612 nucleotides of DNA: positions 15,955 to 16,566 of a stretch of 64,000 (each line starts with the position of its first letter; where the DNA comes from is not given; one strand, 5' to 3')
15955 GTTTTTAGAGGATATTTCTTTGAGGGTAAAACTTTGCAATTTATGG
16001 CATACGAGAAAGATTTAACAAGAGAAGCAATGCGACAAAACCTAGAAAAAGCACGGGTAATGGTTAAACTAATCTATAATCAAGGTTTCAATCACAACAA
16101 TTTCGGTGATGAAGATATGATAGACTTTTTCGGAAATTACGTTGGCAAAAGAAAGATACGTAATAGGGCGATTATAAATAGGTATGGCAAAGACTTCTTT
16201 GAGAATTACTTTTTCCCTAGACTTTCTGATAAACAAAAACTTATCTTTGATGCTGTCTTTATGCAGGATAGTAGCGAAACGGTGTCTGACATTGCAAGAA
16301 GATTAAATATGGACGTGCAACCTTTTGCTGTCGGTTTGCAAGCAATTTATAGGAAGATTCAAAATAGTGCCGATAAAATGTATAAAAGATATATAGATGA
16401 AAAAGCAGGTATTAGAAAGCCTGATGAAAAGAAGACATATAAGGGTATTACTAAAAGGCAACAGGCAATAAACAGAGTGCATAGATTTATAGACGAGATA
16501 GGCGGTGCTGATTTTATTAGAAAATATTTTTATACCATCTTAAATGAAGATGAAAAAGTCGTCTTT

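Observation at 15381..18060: Giant sigma-like protein: sigma region 2+4 core fused to six extra tandem sigma-4-like HTH modules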

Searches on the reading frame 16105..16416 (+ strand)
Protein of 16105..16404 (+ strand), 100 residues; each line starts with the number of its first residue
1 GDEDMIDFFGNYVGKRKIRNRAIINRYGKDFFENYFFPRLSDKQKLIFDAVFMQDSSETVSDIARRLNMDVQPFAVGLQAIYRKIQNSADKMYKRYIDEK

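Call 6: search_protein_families(library=pfam, proteins=[window:16105-16404:+], max_evalue=10)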
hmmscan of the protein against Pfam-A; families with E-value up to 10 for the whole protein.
window:16105-16404:+ (100 aa): 3 families
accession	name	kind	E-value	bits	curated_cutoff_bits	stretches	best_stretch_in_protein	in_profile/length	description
PF11427.14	HTH_Tnp_Tc3_1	-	0.17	12.2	21.1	1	40-68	5-31/50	Tc3 transposase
PF04545.22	Sigma70_r4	-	0.23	11.5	24.1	1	39-69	4-32/50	Sigma-70, region 4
PF12347.13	HJURP_C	-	0.27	11.4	22.7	1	82-97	23-38/60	Holliday junction regulator protein family C-terminal repeat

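Call 22: search_solved_structures(query=A2, max_evalue=10, show_alignments=3)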
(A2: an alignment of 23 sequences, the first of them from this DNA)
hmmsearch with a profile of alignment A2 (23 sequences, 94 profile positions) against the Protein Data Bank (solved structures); distinct sequences matched with E-value up to 10: 45.
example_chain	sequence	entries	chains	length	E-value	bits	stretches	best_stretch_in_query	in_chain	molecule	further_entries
8vd6_A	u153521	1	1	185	0.00012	25.2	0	46-69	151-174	CAP REPEAT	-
8x6g_H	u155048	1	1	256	0.00034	23.7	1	21-80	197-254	RNA polymerase sigma factor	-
1fse_A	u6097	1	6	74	0.0012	22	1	29-78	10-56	GERE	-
4ldz_A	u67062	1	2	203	0.0022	21.1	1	31-79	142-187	Transcriptional regulatory protein DesR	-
2lvs_A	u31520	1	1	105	0.0035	20.5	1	40-77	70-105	Putative uncharacterized protein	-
6m3d_C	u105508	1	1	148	0.011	18.9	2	33-78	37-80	Segmentation polarity homeobox protein engrailed,Segmentation polarity homeobox protein en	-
8gzg_F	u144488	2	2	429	0.015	18.4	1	25-78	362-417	RNA polymerase sigma factor SigA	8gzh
1l0o_C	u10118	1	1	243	0.02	18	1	30-77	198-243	sigma factor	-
6jqs_A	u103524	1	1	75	0.02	18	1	31-78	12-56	DNA-binding response regulator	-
1tty_A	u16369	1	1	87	0.035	17.2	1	25-84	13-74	RNA polymerase sigma factor rpoD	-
7l7b_F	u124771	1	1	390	0.038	17.1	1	25-85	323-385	RNA polymerase sigma factor SigA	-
7wxz_A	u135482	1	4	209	0.057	16.6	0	43-79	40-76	Spike protein S2'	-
1ku9_A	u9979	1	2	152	0.12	15.6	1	31-73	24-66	hypothetical protein MJ223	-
3clo_A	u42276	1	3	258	0.15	15.2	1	35-77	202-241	Transcriptional regulator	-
5c4y_A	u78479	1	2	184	0.17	15.1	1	32-78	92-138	Putative transcription regulator Lmo0852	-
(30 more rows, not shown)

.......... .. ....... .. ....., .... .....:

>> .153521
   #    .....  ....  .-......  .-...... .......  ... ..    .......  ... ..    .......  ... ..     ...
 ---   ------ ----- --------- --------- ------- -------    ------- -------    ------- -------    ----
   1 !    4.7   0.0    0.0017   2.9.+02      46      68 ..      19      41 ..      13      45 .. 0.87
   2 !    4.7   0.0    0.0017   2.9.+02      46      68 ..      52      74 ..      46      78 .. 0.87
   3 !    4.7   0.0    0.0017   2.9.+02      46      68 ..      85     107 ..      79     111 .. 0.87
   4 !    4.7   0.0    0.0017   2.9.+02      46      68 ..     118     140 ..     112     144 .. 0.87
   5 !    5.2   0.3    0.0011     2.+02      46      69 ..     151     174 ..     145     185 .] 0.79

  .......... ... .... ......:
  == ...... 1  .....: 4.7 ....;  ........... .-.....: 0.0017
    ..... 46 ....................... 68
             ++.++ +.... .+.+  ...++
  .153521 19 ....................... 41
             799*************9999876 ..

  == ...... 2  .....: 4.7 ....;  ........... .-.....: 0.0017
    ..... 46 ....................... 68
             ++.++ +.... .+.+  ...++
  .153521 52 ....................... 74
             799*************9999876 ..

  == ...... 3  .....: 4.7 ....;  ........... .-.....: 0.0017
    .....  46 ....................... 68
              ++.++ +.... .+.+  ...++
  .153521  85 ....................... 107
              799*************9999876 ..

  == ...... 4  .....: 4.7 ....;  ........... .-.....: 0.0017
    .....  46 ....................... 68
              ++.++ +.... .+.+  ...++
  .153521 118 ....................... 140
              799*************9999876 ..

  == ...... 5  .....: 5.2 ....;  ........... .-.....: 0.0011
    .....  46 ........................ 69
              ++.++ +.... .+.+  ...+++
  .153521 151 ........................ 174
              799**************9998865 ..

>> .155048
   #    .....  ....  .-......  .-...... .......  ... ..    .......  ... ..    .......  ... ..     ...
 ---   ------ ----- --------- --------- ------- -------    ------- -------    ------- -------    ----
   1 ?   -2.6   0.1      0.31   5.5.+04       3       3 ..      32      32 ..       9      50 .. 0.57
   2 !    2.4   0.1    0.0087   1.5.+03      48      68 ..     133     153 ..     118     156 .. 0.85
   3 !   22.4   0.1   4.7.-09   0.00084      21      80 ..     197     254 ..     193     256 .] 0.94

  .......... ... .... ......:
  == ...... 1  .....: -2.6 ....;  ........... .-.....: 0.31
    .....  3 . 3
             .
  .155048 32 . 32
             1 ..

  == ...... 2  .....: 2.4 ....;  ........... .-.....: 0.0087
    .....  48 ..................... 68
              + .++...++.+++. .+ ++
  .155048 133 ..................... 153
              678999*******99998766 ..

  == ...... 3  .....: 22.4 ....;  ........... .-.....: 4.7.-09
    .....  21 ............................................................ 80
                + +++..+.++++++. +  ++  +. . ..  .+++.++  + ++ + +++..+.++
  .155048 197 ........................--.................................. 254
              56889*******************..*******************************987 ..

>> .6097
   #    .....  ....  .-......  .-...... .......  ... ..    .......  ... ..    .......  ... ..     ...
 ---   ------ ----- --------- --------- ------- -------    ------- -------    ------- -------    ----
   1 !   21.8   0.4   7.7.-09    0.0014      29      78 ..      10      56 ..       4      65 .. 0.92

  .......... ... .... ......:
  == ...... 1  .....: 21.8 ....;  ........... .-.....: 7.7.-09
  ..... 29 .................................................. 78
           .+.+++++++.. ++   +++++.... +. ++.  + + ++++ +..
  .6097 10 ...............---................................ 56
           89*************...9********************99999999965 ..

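Call 38: search_protein_representatives(alignment_id=A3)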
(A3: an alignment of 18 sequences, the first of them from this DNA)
Query: 18 sequences, 94 profile positions. Proteins with E-value up to 0.001 (for the whole library): 164; up to 1e-10: 74; up to 1e-30: 32. The best 150 are listed.
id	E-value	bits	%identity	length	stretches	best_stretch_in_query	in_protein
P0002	1.3e-158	531.5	-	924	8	2-92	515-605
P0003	2.3e-117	399.3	-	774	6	2-93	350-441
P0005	1.4e-94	326.2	-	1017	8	5-78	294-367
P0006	2.1e-84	293.6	-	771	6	2-92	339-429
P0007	9.8e-83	288.3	-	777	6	2-93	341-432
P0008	5.1e-82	286.0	-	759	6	2-92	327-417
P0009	3.7e-79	276.8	-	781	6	2-92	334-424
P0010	1.2e-77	271.9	-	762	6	2-93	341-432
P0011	5.7e-76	266.6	-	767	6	7-92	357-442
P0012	8.0e-76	266.1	-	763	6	2-92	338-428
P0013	1.9e-74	261.7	-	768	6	3-93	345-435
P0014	3.4e-70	248.1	-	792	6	3-93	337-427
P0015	5.6e-70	247.4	-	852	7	4-89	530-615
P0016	4.4e-64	228.5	-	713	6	2-93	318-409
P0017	7.9e-61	218.1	-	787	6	2-92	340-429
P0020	3.2e-59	212.9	-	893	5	2-93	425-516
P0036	5.9e-25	103.1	-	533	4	5-82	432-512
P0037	8.3e-25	102.6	-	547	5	6-83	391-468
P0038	1.7e-24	101.6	-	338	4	3-85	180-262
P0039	1.8e-21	91.9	-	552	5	5-85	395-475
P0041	7.7e-21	89.9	-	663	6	4-83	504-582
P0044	3.7e-20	87.7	-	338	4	6-87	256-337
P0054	2.0e-17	78.9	-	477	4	23-78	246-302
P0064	1.4e-15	73.0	-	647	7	30-91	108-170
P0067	4.8e-14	68.1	-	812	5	6-81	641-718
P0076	3.7e-11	58.8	-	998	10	4-93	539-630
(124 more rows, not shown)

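Call 53: find_encoding_contigs(protein=P0005, flank=6000, max_places=2)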
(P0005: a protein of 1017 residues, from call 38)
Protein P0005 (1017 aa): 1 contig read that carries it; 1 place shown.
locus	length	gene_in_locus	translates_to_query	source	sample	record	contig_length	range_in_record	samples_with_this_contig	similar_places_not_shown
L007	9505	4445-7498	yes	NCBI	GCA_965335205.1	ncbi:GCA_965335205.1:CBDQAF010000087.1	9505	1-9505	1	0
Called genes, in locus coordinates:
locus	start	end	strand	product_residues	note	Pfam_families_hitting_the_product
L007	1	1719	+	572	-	?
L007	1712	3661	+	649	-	PF22745:Nlig-Ia, PF01653:DNA_ligase_aden, PF03120:OB_DNA_ligase, PF12826:HHH_2, PF14520:HHH_5, PF00533:BRCT, PF12738:PTCB-BRCT (weak), PF16589:BRCT_2 (weak), +1 more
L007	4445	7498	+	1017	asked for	PF04542:Sigma70_r2 (weak), PF04297:UPF0122 (faint), PF04545:Sigma70_r4, PF08281:Sigma70_r4_2 (faint)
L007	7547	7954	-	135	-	-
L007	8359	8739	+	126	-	PF00164:Ribosom_S12_S23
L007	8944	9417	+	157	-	PF00177:Ribosomal_S7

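Call 54: find_encoding_contigs(protein=P0015, flank=6000, max_places=2)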
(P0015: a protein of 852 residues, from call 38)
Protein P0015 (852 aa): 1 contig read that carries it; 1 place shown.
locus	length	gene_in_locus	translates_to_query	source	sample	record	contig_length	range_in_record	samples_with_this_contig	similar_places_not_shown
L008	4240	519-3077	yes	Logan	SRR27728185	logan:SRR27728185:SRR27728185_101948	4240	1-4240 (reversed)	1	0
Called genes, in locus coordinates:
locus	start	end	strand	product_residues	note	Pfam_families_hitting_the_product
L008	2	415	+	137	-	?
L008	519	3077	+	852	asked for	PF04545:Sigma70_r4, PF08281:Sigma70_r4_2 (faint)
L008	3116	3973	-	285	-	PF01553:Acyltransferase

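Call 55: find_encoding_contigs(protein=P0020, flank=6000, max_places=2)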
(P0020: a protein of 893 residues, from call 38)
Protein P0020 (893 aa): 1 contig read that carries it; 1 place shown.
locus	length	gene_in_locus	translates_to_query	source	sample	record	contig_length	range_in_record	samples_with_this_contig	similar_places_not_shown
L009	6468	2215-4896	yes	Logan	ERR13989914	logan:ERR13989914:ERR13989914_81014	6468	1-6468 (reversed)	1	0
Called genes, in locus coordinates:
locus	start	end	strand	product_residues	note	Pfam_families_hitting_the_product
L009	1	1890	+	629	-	?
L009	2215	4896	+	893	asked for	PF04545:Sigma70_r4 (faint), PF08281:Sigma70_r4_2 (faint)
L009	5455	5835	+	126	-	PF00164:Ribosom_S12_S23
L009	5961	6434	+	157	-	PF00177:Ribosomal_S7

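Call 60: search_protein_families(library=pfam, proteins=[P0038, P0044, P0039, P0041, P0064, P0076, P0067, P0054, P0037, P0036], max_evalue=0.01)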
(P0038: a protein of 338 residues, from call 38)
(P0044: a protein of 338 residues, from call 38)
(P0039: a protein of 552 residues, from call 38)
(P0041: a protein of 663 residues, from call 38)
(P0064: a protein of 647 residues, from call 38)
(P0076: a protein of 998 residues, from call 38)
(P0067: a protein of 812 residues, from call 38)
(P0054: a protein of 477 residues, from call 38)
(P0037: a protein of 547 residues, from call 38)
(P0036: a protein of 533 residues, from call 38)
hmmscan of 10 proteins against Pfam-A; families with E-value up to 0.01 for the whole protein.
P0038 (338 aa): 3 families
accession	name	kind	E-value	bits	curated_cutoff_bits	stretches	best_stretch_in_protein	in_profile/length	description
PF04545.22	Sigma70_r4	-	4.8e-06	26.4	24.1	0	283-313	4-32/50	Sigma-70, region 4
PF01381.28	HTH_3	-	0.0034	17.8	23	0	72-91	5-24/55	Helix-turn-helix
PF08281.18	Sigma70_r4_2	-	0.0037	17.3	25.7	0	76-93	26-43/54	Sigma-70, region 4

P0044 (338 aa): 1 family
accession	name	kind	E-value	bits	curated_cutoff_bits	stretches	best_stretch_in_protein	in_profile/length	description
PF04545.22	Sigma70_r4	-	7.5e-05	22.6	24.1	0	280-315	4-37/50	Sigma-70, region 4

P0039 (552 aa): 6 families
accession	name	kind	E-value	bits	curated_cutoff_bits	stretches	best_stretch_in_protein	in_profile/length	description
PF04545.22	Sigma70_r4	-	2.5e-09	36.9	24.1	1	174-219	3-48/50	Sigma-70, region 4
PF08281.18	Sigma70_r4_2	-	4.7e-07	29.8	25.7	1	172-219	7-54/54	Sigma-70, region 4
PF05043.19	Mga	-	5.4e-06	27.3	21.1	1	492-545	7-61/87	Mga helix-turn-helix domain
PF04297.20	UPF0122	-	7e-06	26.7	22.7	1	183-242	25-83/101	Putative helix-turn-helix protein, YlxM / p13 like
PF16509.11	KORA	-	6.8e-05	23.4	26.7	0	183-216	22-55/84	TrfB plasmid transcriptional repressor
PF04967.18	HTH_10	-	0.0034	17.6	23.1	0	193-219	25-51/53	HTH DNA binding domain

P0041 (663 aa): 1 family
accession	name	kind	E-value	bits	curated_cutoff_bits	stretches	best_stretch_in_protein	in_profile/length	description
PF04545.22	Sigma70_r4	-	0.0038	17.1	24.1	0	263-302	2-41/50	Sigma-70, region 4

P0064 (647 aa): 28 families (the best 25 are shown)
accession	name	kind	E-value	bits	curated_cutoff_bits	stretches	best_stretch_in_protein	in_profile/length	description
PF04545.22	Sigma70_r4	-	4.9e-54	180.1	24.1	7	201-251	2-49/50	Sigma-70, region 4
PF08281.18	Sigma70_r4_2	-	1.7e-18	66.4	25.7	2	404-431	27-54/54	Sigma-70, region 4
PF12802.13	MarR_2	-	1.9e-14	54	27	0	122-147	14-40/61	MarR family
PF13545.12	HTH_Crp_2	-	1.4e-13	51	27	0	223-242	23-42/70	Crp-like helix-turn-helix domain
PF13384.12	HTH_23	-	2.2e-11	43.7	24.6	0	595-615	19-39/50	Homeodomain-like domain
PF13518.12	HTH_28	-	2.6e-10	40.6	25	0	309-327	13-31/52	Helix-turn-helix domain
PF00196.25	GerE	-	4.4e-10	39.5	23.5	0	128-156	18-46/57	Bacterial regulatory proteins, luxR family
PF12728.13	HTH_17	-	6.7e-08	33.1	27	0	130-152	4-27/51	Helix-turn-helix domain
PF01381.28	HTH_3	-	2.1e-07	31.3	23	0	309-329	10-30/55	Helix-turn-helix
PF13551.12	HTH_29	-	1.7e-06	28.5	28.1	0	404-426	13-35/64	Winged helix-turn helix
PF01022.26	HTH_5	-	1.8e-06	28.2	22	0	593-611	15-33/47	Bacterial regulatory protein, arsR family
PF13744.12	HTH_37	-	2.1e-06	27.9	27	0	595-621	33-59/80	Helix-turn-helix domain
PF14203.11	TTRAP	-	2.9e-06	27.8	27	0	218-261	14-58/62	Putative transposon-transfer assisting protein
PF01325.25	Fe_dep_repress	-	1.9e-05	25.2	26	0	595-612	24-41/60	Iron dependent repressor, N-terminal DNA binding domain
PF20432.4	Xre-like-HTH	-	7.4e-05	23.4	25.8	0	595-616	25-46/63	Antitoxin Xre-like helix-turn-helix domain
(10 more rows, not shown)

P0076 (998 aa): 24 families
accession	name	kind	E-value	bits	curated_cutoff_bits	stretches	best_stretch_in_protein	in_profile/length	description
PF04545.22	Sigma70_r4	-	6.8e-67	221.3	24.1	6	829-876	2-48/50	Sigma-70, region 4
PF08281.18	Sigma70_r4_2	-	1.5e-24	85.8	25.7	2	829-876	8-54/54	Sigma-70, region 4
PF13412.12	HTH_24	-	1.5e-16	60.1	21.9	0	832-865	1-34/48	Winged helix-turn-helix DNA-binding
PF04967.18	HTH_10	-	1.9e-16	60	23.1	0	850-876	25-51/53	HTH DNA binding domain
PF04297.20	UPF0122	-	8.3e-14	52.1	22.7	1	830-890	16-75/101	Putative helix-turn-helix protein, YlxM / p13 like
PF12802.13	MarR_2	-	4.1e-12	46.5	27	0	842-874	13-46/61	MarR family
PF08279.18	HTH_11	-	1.2e-10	41.6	25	0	839-879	6-42/55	HTH domain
PF09339.16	HTH_IclR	-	3.3e-10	40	22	0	402-423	14-35/52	IclR helix-turn-helix domain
PF13384.12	HTH_23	-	2e-09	37.4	24.6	0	842-871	12-40/50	Homeodomain-like domain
PF09119.15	SicP-binding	-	8.7e-07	29.3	25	0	641-663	45-67/84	SicP binding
PF02001.22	DUF134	-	9e-07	29.8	27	0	833-878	36-80/98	Protein of unknown function DUF134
PF18289.6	HU-CCDC81_euk_2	-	2.9e-06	27.7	26.1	0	852-882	8-38/75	CCDC81 eukaryotic HU domain 2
PF13518.12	HTH_28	-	4.9e-06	27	25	0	842-865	7-29/52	Helix-turn-helix domain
PF13542.12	HTH_Tnp_ISL3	-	7.9e-06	25.7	27.4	0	582-604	27-49/51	Helix-turn-helix domain of transposase family ISL3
PF13413.12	HTH_25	-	1.2e-05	25.4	24.6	0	402-426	6-30/62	Helix-turn-helix domain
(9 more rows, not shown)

P0067 (812 aa): 4 families
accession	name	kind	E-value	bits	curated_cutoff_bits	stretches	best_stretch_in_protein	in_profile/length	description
PF04545.22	Sigma70_r4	-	2.5e-06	27.3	24.1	1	236-279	6-49/50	Sigma-70, region 4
PF20610.3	TED_2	-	0.0012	19.2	27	0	652-695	68-113/131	Thioester domain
PF08281.18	Sigma70_r4_2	-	0.003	17.6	25.7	0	237-266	13-42/54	Sigma-70, region 4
PF09524.15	Phg_2220_C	-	0.0039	17.7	27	0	680-720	12-52/73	Conserved phage C-terminus (Phg_2220_C)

P0054 (477 aa): 4 families
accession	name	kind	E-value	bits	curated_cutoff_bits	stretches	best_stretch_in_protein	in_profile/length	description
PF08281.18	Sigma70_r4_2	-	1.5e-08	34.5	25.7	1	160-199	11-50/54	Sigma-70, region 4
PF04967.18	HTH_10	-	0.0019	18.4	23.1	1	176-203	24-51/53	HTH DNA binding domain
PF04545.22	Sigma70_r4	-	0.0019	18.1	24.1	1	165-204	10-49/50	Sigma-70, region 4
PF13556.12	HTH_30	-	0.0026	18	27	0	171-201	8-38/59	PucR C-terminal helix-turn-helix domain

P0037 (547 aa): 14 families
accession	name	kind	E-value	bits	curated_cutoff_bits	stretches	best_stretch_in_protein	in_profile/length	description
PF04545.22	Sigma70_r4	-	5.3e-11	42.3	24.1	1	172-218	4-50/50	Sigma-70, region 4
PF08281.18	Sigma70_r4_2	-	1.1e-09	38.3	25.7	1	169-215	7-53/54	Sigma-70, region 4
PF13936.12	HTH_38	-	3.9e-06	26.9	27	0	178-210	10-42/44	Helix-turn-helix domain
PF02796.21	HTH_7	-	2.1e-05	25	23.8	0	512-526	24-38/45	Helix-turn-helix domain of resolvase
PF06056.18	Terminase_5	-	0.00012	22.4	20.3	1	183-206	8-31/58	Putative ATPase subunit of terminase (gpP-like)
PF13556.12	HTH_30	-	0.00023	21.3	27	1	184-216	8-40/59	PucR C-terminal helix-turn-helix domain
PF13412.12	HTH_24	-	0.00098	19.1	21.9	0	190-212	19-41/48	Winged helix-turn-helix DNA-binding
PF12802.13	MarR_2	-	0.001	19.6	27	0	190-212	22-44/61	MarR family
PF13384.12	HTH_23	-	0.0013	18.9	24.6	0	189-209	18-38/50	Homeodomain-like domain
PF01047.28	MarR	-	0.003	17.9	24.6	0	188-210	17-39/59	MarR family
PF14493.12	HTH_40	-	0.0034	18.1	27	0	185-241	9-69/89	Helix-turn-helix domain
PF07638.17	Sigma70_ECF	-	0.005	17.2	21.1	0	155-218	116-181/185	ECF sigma factor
PF04297.20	UPF0122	-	0.0059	17.3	22.7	1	177-222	22-67/101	Putative helix-turn-helix protein, YlxM / p13 like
PF08279.18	HTH_11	-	0.0067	16.7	25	0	190-216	17-43/55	HTH domain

P0036 (533 aa): 4 families
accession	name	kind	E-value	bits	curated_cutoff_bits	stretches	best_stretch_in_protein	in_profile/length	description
PF04542.20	Sigma70_r2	-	4e-06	27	24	1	70-123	16-69/71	Sigma-70 region 2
PF04545.22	Sigma70_r4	-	5.6e-05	23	24.1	1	184-211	15-42/50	Sigma-70, region 4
PF13518.12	HTH_28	-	0.0021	18.6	25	0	183-209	6-32/52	Helix-turn-helix domain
PF13384.12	HTH_23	-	0.0061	16.8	24.6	0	183-208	11-36/50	Homeodomain-like domain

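Call 81: find_encoding_contigs(protein=P0076, flank=7000, max_places=2)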
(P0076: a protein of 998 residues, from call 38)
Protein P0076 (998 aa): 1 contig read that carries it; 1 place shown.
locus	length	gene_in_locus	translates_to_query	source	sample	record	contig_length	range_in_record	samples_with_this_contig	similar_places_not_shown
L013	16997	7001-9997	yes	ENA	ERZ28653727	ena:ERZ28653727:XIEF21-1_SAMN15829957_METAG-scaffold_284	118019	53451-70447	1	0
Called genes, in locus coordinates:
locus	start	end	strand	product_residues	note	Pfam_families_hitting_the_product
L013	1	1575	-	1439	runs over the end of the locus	PF02811:PHP, PF00929:RNase_T, PF07733:DNA_pol3_alpha, PF17657:DNA_pol3_finger, PF14579:HHH_6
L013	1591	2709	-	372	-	PF02163:Peptidase_M50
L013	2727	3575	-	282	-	PF01148:CTP_transf_1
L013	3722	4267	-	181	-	PF01765:RRF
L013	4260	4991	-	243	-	PF00696:AA_kinase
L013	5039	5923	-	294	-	PF25025:EF-Ts_N, PF00889:EF_TS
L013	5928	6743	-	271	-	PF00318:Ribosomal_S2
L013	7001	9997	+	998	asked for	PF12802:MarR_2 (faint), PF04297:UPF0122 (faint), PF08281:Sigma70_r4_2 (faint), PF01381:HTH_3 (faint), PF04967:HTH_10 (faint), PF08279:HTH_11 (faint), PF13384:HTH_23 (faint), PF04545:Sigma70_r4, +7 more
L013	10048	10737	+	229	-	PF04545:Sigma70_r4 (weak)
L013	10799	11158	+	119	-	PF14071:YlbD_coat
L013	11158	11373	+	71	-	PF14003:YlbE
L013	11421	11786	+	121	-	PF06133:Com_YlbF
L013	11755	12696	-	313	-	PF13194:DUF4010 (weak)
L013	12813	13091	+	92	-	-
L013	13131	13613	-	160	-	-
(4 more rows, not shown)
